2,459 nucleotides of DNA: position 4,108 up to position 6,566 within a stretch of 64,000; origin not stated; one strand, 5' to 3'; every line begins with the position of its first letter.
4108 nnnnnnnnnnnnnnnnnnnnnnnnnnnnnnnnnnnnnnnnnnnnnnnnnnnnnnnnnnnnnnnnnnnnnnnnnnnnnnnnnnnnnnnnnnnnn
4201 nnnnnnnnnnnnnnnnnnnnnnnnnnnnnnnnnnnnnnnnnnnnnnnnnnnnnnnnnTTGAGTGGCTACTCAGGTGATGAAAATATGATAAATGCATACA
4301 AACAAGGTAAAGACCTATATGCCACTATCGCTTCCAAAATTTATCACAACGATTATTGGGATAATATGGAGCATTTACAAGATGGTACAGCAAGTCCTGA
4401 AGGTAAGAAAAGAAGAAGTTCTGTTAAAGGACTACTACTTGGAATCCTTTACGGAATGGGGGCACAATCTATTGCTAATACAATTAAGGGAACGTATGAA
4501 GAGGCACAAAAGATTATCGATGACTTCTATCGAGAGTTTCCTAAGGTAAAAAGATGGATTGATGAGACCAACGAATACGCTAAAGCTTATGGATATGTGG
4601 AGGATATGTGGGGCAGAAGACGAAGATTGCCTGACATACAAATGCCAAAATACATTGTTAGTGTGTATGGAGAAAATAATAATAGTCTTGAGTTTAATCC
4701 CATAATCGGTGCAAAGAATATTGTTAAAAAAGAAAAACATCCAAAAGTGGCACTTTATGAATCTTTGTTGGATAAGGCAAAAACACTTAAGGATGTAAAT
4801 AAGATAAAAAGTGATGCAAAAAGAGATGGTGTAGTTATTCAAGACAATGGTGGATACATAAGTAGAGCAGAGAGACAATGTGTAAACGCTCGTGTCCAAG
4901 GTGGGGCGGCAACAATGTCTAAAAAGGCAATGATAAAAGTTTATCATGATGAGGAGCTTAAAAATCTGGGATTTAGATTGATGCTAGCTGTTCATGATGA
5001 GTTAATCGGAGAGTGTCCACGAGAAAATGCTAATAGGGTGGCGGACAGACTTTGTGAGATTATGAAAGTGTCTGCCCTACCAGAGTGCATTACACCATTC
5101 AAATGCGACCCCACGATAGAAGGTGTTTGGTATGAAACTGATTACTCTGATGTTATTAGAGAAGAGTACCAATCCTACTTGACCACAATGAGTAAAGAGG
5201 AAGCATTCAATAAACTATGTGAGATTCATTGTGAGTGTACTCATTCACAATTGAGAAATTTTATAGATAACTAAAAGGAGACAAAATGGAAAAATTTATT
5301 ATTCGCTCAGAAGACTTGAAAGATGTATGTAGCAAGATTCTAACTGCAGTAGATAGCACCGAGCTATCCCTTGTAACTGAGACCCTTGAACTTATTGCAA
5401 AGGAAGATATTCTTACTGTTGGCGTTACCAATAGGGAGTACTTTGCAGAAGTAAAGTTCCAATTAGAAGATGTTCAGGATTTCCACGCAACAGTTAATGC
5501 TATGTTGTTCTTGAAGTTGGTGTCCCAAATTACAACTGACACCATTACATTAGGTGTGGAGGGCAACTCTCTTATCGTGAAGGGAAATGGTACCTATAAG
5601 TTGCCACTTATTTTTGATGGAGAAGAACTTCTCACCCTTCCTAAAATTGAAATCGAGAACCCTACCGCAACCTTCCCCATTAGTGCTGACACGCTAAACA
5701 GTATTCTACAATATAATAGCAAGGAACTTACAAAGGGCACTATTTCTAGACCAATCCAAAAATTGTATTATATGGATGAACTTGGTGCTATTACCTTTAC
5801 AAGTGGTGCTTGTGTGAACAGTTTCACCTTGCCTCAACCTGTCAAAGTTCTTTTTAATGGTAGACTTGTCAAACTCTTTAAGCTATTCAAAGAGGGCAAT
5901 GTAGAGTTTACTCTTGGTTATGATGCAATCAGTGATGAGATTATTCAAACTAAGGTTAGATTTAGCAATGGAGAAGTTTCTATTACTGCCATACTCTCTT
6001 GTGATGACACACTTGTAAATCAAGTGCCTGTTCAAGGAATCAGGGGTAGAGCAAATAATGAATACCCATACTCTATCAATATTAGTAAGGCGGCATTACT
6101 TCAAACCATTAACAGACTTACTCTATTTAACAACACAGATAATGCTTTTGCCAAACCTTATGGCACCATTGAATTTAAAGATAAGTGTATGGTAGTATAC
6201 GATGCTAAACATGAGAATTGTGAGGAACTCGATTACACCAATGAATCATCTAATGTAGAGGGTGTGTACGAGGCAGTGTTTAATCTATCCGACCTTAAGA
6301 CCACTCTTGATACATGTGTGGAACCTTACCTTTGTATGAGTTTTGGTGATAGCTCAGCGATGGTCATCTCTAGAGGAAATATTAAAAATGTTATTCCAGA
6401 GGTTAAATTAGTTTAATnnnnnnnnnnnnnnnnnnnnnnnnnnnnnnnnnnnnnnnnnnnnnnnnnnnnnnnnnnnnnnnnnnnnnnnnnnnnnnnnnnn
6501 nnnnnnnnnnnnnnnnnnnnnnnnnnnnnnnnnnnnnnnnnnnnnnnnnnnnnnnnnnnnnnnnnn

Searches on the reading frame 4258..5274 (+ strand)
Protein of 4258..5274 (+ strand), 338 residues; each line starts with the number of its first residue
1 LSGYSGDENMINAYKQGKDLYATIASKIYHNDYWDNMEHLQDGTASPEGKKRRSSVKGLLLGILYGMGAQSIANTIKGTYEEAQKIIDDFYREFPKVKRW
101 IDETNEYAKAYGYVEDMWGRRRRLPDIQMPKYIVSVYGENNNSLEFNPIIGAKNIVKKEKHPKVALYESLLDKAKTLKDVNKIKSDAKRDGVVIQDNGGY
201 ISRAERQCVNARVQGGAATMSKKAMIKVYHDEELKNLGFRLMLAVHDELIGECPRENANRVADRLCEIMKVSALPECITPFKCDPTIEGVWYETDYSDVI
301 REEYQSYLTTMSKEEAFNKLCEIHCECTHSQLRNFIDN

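Call 42: search_protein_families(library=phrogs, proteins=[window:4258-5274:+], max_evalue=0.00001)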
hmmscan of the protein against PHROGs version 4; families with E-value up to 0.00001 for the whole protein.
window:4258-5274:+ (338 aa): 5 families
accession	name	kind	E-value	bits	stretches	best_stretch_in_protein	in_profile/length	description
phrog_17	-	DNA, RNA and nucleotide metabolism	2e-52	179.5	1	4-316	1024-1257/1445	DNA polymerase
phrog_5995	-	DNA, RNA and nucleotide metabolism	1e-35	124.5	2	62-128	3-69/236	DNA polymerase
phrog_2573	-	DNA, RNA and nucleotide metabolism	3.1e-32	113.1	1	5-331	36-305/336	DNA polymerase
phrog_10285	-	DNA, RNA and nucleotide metabolism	7.1e-12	46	1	3-291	72-318/321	DNA polymerase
phrog_6375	-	DNA, RNA and nucleotide metabolism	1.1e-06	29.7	0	64-120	1-59/204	DNA polymerase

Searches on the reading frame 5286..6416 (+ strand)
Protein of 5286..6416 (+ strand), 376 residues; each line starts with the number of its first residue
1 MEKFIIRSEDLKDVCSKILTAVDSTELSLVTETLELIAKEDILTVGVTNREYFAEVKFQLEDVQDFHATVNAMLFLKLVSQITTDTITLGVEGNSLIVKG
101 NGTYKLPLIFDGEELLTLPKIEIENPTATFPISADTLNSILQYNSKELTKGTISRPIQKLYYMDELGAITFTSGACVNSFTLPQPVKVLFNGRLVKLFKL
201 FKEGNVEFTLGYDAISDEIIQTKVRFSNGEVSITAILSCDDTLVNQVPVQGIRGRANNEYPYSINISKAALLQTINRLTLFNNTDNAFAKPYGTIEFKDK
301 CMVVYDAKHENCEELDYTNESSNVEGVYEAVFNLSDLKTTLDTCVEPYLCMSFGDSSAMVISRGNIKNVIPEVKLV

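Call 42: search_protein_families(library=phrogs, proteins=[window:5286-6416:+], max_evalue=0.00001)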
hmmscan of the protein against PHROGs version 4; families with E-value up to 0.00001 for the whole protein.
window:5286-6416:+ (376 aa): 1 family
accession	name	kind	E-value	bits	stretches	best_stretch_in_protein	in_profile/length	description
phrog_947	-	DNA, RNA and nucleotide metabolism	5e-15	56.3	1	3-303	4-290/368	DNA polymerase processivity factor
